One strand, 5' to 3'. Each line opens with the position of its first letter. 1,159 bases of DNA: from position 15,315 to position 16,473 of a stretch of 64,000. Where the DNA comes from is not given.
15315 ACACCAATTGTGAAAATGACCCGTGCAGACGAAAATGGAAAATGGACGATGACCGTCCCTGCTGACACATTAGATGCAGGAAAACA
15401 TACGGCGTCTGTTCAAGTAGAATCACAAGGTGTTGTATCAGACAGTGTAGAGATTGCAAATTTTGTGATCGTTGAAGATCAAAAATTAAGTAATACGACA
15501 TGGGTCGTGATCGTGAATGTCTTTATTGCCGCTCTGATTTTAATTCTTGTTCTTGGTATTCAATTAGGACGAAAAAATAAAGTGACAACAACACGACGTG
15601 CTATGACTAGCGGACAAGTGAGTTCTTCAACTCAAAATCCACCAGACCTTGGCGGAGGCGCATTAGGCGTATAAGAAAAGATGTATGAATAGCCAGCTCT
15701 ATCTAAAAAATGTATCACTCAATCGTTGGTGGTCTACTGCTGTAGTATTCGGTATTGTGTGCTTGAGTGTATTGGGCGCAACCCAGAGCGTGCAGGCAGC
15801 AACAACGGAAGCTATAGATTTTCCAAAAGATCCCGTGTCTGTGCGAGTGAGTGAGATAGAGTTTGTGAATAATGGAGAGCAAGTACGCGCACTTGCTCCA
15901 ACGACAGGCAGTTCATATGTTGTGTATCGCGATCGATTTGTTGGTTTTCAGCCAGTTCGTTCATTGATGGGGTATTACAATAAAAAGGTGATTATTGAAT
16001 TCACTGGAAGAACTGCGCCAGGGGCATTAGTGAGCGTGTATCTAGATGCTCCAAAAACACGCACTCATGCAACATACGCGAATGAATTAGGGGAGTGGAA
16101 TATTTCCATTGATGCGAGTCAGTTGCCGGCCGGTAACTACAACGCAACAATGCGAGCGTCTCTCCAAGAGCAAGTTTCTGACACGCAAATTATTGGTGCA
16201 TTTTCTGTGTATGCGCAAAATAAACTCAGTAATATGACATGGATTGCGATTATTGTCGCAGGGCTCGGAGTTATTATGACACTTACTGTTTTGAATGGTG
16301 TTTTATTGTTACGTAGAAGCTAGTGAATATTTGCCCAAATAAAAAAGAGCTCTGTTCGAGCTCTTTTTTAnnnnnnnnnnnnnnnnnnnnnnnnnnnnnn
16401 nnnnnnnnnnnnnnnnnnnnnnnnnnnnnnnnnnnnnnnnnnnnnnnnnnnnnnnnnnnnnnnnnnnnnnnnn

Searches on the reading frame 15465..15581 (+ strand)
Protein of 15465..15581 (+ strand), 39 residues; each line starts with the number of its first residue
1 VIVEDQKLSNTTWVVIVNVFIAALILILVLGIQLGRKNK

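Call 25: search_protein_representatives(alignment_id=A3)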
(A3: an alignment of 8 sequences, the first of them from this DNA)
Query: 8 sequences, 39 profile positions. Proteins with E-value up to 0.001 (for the whole library): 6; up to 1e-10: 2; up to 1e-30: 0. The best 6 are listed.
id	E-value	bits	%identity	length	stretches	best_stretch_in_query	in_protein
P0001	5.4e-18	80.6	-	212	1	1-39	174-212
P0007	2.9e-15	71.8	-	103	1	1-39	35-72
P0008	1.1e-07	47.6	-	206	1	2-38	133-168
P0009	2.6e-07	46.4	-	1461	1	1-38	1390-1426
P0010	4.9e-05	39.1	-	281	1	1-38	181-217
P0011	8.4e-04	35.1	-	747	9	5-14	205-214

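Call 27: find_encoding_contigs(protein=P0009, flank=10000)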
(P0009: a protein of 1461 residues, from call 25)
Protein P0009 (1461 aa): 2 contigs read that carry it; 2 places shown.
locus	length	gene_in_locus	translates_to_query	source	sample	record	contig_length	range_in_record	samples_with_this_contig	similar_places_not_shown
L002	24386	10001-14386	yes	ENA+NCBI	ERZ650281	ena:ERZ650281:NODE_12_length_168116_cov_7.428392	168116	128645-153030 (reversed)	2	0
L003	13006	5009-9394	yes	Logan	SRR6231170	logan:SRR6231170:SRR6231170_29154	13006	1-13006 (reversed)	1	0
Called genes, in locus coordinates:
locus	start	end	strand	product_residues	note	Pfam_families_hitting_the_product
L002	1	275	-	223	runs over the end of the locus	PF01746:tRNA_m1G_MT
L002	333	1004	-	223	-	-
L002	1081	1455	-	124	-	PF13083:KH_KhpA-B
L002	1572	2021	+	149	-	-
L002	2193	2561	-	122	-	PF00886:Ribosomal_S16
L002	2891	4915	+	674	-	-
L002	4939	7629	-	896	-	PF02463:SMC_N, PF13175:AAA_15, PF13304:AAA_21 (weak), PF13476:AAA_23, PF13304:AAA_21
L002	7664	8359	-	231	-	PF22935:RM44_endonuclase (weak), PF14622:Ribonucleas_3_3, PF00636:Ribonuclease_3, PF00035:dsrm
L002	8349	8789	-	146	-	PF01029:NusB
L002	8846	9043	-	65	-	PF01783:Ribosomal_L32p (weak)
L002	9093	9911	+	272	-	PF00121:TIM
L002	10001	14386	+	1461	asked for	PF16656:Pur_ac_phosph_N (faint), PF05048:NosD, PF13229:Beta_helix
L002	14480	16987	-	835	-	PF00521:DNA_topoisoIV, PF03989:DNA_gyraseA_C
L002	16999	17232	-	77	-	-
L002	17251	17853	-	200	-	PF13483:Lactamase_B_3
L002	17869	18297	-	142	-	-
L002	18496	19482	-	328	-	PF13310:Virulence_RhuM, PF02661:Fic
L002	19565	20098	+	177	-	-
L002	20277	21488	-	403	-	PF17092:PCB_OB (faint), PF00575:S1, PF23459:S1_RRP5 (weak)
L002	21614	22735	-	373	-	PF13439:Glyco_transf_4 (weak), PF13579:Glyco_trans_4_4 (faint), PF20706:GT4-conflict, PF00534:Glycos_transf_1, PF13692:Glyco_trans_1_4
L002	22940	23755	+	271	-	-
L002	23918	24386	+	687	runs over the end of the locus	PF06480:FtsH_ext (weak), PF00004:AAA, PF07728:AAA_5 (weak), PF17862:AAA_lid_3, PF01434:Peptidase_M41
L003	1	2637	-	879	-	?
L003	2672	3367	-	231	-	PF22935:RM44_endonuclase (weak), PF14622:Ribonucleas_3_3, PF00636:Ribonuclease_3, PF00035:dsrm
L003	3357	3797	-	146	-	PF01029:NusB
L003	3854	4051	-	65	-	PF01783:Ribosomal_L32p (weak)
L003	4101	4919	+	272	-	PF00121:TIM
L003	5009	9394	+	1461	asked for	PF16656:Pur_ac_phosph_N (faint), PF05048:NosD, PF13229:Beta_helix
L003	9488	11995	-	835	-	PF00521:DNA_topoisoIV, PF03989:DNA_gyraseA_C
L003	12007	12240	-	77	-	-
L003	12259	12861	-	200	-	PF13483:Lactamase_B_3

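Call 28: find_encoding_contigs(protein=P0008, flank=10000)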
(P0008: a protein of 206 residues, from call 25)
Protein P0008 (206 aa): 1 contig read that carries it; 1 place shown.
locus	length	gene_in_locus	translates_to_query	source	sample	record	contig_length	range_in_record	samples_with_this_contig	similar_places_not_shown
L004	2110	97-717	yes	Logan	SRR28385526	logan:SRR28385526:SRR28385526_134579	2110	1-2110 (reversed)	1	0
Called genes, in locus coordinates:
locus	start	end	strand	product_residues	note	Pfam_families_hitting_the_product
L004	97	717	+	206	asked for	PF17936:Big_6 (faint)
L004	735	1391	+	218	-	-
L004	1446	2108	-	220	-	?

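Call 29: find_encoding_contigs(protein=P0010, flank=10000)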
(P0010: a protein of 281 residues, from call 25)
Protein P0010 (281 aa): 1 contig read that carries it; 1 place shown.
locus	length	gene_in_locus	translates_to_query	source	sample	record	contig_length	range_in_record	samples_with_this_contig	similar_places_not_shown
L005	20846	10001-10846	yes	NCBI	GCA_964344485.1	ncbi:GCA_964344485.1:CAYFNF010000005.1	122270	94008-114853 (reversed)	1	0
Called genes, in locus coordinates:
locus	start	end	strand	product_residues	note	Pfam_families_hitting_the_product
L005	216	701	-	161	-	-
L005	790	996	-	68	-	-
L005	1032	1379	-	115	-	-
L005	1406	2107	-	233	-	PF22935:RM44_endonuclase (weak), PF14622:Ribonucleas_3_3, PF00636:Ribonuclease_3, PF00035:dsrm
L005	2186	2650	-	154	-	PF01029:NusB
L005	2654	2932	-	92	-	PF01783:Ribosomal_L32p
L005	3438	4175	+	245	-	PF00121:TIM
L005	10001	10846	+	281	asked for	-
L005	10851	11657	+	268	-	-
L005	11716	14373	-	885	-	PF00521:DNA_topoisoIV, PF03989:DNA_gyraseA_C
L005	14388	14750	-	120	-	-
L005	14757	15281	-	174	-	PF13483:Lactamase_B_3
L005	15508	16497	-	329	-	-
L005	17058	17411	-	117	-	-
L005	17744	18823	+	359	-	-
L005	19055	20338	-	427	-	PF00575:S1, PF23459:S1_RRP5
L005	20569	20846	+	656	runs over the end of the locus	PF06068:TIP49 (weak), PF00004:AAA, PF07728:AAA_5 (weak), PF17862:AAA_lid_3, PF01434:Peptidase_M41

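Call 69: search_protein_families(library=ncbifam, proteins=[P0008, P0010, L004:735-1388:+, window:15465-15581:+], max_evalue=10)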
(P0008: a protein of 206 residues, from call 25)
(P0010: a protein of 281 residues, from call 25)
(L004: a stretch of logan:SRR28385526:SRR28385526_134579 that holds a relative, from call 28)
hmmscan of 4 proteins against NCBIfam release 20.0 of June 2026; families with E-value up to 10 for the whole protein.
P0008 (206 aa): 5 families
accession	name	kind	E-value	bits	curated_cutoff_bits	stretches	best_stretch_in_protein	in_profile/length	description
NF033510.3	Ca_tandemer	repeat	0.0012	19.2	50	1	57-112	27-84/96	Ca2+-stabilized repeat-containing adhesin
NF040520.1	Ig_like_BLP2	equivalog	0.002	16.3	750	1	66-129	440-605/730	Ig-like repeat protein Blp2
NF051431.1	Rv0361_Cterm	subfamily_domain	0.011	16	37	1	143-190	2-47/140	Rv0361 family membrane protein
NF000031.1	MFS_efflux_LmrA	exception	0.014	14.1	850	1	139-171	182-211/484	lincomycin efflux MFS transporter Lmr(A)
NF045846.1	MSC0882_dom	subfamily_domain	0.03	13.5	60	1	130-169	147-186/244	MSC_0882 family membrane protein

P0010 (281 aa): 6 families
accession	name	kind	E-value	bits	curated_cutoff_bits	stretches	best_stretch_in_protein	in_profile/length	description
TIGR02205.1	septum_zipA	equivalog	0.0011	19.1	119.65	1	195-275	5-93/284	cell division protein ZipA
NF042931.1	SAG1386_EF1546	equivalog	0.01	15.9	80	1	187-269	24-105/158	SAG1386/EF1546 family surface-associated protein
NF050099.1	SepX_GlpR_2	exception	0.015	15.2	150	1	181-277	114-213/250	divisome protein SepX/GlpR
NF051431.1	Rv0361_Cterm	subfamily_domain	0.016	15.4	37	1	192-237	2-45/140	Rv0361 family membrane protein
NF040486.1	SrfA_fam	subfamily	0.84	9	150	1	144-271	175-298/438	SrfA family protein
NF053819.1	EF0750_LPXTG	subfamily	2.6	8.6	47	1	201-265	7-69/105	EF2685/EF0750 family sortase-dependent surface protein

L004:735-1388:+ (218 aa): 4 families
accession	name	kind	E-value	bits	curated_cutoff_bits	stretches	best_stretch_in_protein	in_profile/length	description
NF033510.3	Ca_tandemer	repeat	0.00052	20.3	50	1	91-156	23-87/96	Ca2+-stabilized repeat-containing adhesin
NF033218.1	anchor_AmaP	equivalog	0.079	12.7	55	1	176-209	38-72/166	alkaline shock response membrane anchor protein AmaP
NF045517.1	halo_surf_dom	domain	0.17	12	40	1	138-179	25-64/88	BGTF surface domain-containing protein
TIGR01167.1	LPXTG_anchor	domain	0.33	11.7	15.9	0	185-201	9-22/34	LPXTG cell wall anchor domain-containing protein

seq(39 aa): 2 families
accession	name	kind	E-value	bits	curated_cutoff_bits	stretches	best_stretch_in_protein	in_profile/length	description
NF033879.1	smalltalk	hypoth_equivalog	0.48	10.3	24.7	1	10-32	2-25/29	smalltalk protein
NF053726.1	WLR_fam_memb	equivalog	1.6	8.6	38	1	14-30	28-44/45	WLR motif membrane protein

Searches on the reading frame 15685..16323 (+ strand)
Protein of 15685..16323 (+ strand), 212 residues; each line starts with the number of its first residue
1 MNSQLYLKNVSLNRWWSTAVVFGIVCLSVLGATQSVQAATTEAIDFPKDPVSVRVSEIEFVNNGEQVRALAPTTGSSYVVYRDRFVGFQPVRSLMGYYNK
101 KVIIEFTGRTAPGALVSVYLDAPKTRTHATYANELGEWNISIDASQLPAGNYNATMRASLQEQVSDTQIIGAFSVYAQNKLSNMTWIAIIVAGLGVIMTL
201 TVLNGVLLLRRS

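Call 8: search_protein_families(library=pfam, proteins=[window:15685-16320:+], max_evalue=1)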
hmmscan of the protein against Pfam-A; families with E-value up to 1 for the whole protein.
window:15685-16320:+ (212 aa): 5 families
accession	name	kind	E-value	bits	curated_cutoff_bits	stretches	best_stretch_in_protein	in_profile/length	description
PF19077.6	Big_13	-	0.012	16.5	27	1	105-158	30-83/102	Bacterial Ig-like domain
PF14068.11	YuiB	-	0.026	15.6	27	0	6-88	18-98/101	Putative membrane protein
PF16967.11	TcfC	-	0.04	13.9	29.4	1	141-165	35-59/68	E-set like domain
PF13620.12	CarboxypepD_reg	-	0.042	14.6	32.3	1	107-165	10-63/82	Carboxypeptidase regulatory-like domain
PF17936.7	Big_6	-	0.15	12.7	27.6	1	106-156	17-66/83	Bacterial Ig domain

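Call 9: search_protein_families(library=ncbifam, proteins=[window:15685-16320:+], max_evalue=1)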
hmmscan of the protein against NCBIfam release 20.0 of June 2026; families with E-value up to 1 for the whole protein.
window:15685-16320:+ (212 aa): 2 families
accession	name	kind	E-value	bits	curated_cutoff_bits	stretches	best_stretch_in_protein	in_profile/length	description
TIGR00688.1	rarD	equivalog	0.0049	16.4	130.15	1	151-203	92-144/256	EamA family transporter RarD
NF033510.3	Ca_tandemer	repeat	0.005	17.2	50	1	106-156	35-86/96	Ca2+-stabilized repeat-containing adhesin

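Call 10: find_homologous_proteins(query=window:15685-16320:+, max_evalue=0.01)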
Query window:15685-16320:+ (212 aa): 4 proteins with E <= 0.01 among 317 candidates.
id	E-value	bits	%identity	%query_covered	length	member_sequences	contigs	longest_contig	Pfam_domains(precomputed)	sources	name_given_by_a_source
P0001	7.4e-131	452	98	100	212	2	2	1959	-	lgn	-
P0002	1.8e-111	388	85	100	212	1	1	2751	-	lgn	-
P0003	2.3e-78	280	62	94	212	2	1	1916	-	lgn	-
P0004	1.3e-77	278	62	97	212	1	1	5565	-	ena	-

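Call 16: find_encoding_contigs(protein=P0004, flank=10000)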
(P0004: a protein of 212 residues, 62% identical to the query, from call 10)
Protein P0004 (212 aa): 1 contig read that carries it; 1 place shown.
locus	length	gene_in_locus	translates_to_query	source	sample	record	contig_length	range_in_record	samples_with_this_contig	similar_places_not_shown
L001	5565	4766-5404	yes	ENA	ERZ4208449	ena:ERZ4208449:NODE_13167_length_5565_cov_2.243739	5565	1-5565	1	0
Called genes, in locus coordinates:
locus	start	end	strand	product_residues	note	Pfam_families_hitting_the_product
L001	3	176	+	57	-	?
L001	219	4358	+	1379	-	-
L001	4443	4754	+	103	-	-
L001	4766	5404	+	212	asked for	-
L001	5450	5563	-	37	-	?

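Call 44: find_homologous_proteins(query=A4, max_evalue=1)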
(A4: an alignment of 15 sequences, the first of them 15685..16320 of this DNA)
Query A4 (15 sequences) (212 aa, profile of the alignment): 7 proteins with E <= 1 among 8000 candidates.
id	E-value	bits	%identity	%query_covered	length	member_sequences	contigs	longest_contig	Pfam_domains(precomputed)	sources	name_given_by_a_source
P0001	5.0e-85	303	98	100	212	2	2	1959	-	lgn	-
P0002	8.4e-84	299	85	100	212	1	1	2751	-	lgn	-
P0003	1.0e-81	292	62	94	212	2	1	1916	-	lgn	-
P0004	2.3e-80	287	62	97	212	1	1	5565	-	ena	-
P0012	2.4e-78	281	28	57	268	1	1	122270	-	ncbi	-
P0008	5.4e-65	237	27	63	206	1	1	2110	PF17936.8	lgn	-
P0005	9.1e-38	148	67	46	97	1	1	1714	-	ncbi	-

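Call 45: predict_structure(alignment_id=A5)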
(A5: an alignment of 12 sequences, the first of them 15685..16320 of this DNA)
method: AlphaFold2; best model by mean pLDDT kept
length: 212 residues; sequences in the alignment: 12
mean_pLDDT: 69.3   pTM: 0.51
mean pLDDT of the five models: 69.3, 63.6, 61.9, 59.4, 54.3
residues with pLDDT >= 90: 10; 70-90: 96; 50-70: 82; < 50: 24
segments of 3 or more residues with pLDDT < 50: 33-41, 72-75, 92-98
pLDDT, mean of each block of 10 residues (from residue 1): 60 70 67 45 58 59 52 54 57 47 81 88 71 89 77 86 83 71 71 90 83 62
secondary structure, 60 per line:
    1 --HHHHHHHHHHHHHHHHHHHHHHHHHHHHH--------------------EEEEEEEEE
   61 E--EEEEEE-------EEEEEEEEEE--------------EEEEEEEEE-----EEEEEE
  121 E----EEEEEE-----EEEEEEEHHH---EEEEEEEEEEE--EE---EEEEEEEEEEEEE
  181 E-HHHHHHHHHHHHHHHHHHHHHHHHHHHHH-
elements in order: H3-31 E52-61 E64-69 E77-86 E101-109 E115-121 E126-131 E137-143 E150-160 E168-181 H183-211

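Call 48: fold_search(model_id=the predicted structure, library=pdb)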
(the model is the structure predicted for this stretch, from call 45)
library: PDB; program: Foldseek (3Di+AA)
matches with E <= 10: 1693; with E <= 0.001: 0
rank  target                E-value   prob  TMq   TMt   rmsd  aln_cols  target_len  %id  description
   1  2jht_A                2.9e-03  1.00  0.31  0.43   6.7       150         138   13  CRYSTAL STRUCTURE OF RHOGDI K135T,K138T,K141T MUTANT (released 2007-05-08)
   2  6oe6_A                2.9e-03  1.00  0.28  0.41   6.8       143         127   10  Structure of a Uncharacterized protein from Leptospira interrogans serogroup Icterohaemorrhagiae serovar Copenhageni ( (released 2019-04-17)
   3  9x53                  3.3e-03  0.99  0.30  0.41   6.7       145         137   10  Crystal structure of RhoGDI2 in complex with Compound HR3119 (released 2025-10-29)
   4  8gul_A                4.1e-03  1.00  0.36  0.18   5.5       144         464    8  Chitin-active AA10 LPMO (GbpA) complexed with Cu(II) from Vibrio campbellii (released 2023-06-21)
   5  8dj2_A                4.1e-03  0.99  0.30  0.40   6.7       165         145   17  Intramolecular ester bond-containing repeat domain from Chlamydia trachomatis adhesin (released 2023-08-02)
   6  9blo_A                4.8e-03  0.98  0.28  0.38   6.7       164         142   12  T450C mutant of repeat domain 2 from Clostridium perfringens adhesin CPE0147 without intramolecular ester bond (released 2025-05-07)
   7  2xwx_A                6.0e-03  0.98  0.26  0.16   7.6       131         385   16  Vibrio cholerae colonization factor GbpA crystal structure (released 2011-11-16)
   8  5h1d                  7.1e-03  0.99  0.30  0.41   6.7       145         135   10  Crystal structure of C-terminal of RhoGDI2 (released 2016-10-26)
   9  8b6l_P                7.1e-03  0.98  0.32  0.14  18.9       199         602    8  Subtomogram average of the human Sec61-TRAP-OSTA-translocon (released 2022-12-07)
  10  4gok_C                7.1e-03  0.90  0.27  0.32   7.5       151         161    8  The Crystal structure of Arl2GppNHp in complex with UNC119a (released 2012-09-19)
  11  9x54                  7.5e-03  0.98  0.29  0.39   6.6       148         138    9  Crystal structure of RhoGDI2 in complex with Compound 3054b (released 2025-10-29)
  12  8btk_TA               9.4e-03  0.99  0.32  0.38   5.7       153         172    9  Structure of the TRAP complex with the Sec translocon and a translating ribosome (released 2023-05-24)
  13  1fso                  1.0e-02  0.98  0.29  0.41   7.3       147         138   12  CRYSTAL STRUCTURE OF TRUNCATED HUMAN RHOGDI QUADRUPLE MUTANT (released 2001-05-02)
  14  7zjp_B                1.0e-02  0.80  0.24  0.24  10.7       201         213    8  Optimization of TEAD P-Site Binding Fragment Hit into In Vivo Active Lead MSC-4106 (released 2022-07-13)
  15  2m2d_MODEL_1_A        1.2e-02  0.98  0.30  0.48   4.8       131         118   10  Human programmed cell death 1 receptor (released 2013-02-27)
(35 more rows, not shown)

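Call 60: find_encoding_contigs(protein=window:15685-16323:+, flank=1000, max_places=3)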
Protein window:15685-16323:+ (212 aa): 1 contig read that carries it; 1 place shown.
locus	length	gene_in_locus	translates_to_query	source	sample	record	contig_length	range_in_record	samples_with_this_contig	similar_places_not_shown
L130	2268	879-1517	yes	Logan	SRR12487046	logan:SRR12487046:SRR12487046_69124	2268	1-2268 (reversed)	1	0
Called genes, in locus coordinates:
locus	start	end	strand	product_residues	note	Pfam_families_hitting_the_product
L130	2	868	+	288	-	?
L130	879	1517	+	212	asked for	-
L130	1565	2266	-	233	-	?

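Call 69: search_protein_families(library=ncbifam, proteins=[P0012], max_evalue=10)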
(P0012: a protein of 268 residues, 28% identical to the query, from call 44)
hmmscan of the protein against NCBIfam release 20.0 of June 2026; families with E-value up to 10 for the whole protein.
P0012 (268 aa): 2 families
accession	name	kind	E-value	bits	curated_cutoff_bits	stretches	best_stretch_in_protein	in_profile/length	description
NF042931.1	SAG1386_EF1546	equivalog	0.017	15.2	80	1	184-246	22-83/158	SAG1386/EF1546 family surface-associated protein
NF045517.1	halo_surf_dom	domain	0.067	13.4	40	1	105-160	8-69/88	BGTF surface domain-containing protein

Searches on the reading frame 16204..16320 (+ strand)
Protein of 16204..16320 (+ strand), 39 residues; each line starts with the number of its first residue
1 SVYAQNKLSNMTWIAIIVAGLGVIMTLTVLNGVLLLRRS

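Call 69: search_protein_families(library=ncbifam, proteins=[window:16204-16320:+], max_evalue=10)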
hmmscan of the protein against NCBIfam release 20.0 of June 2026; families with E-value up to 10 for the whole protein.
seq(39 aa): 1 family
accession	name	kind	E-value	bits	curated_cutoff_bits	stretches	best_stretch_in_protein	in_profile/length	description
TIGR00688.1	rarD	equivalog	0.0013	18.3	130.15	1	2-30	116-144/256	EamA family transporter RarD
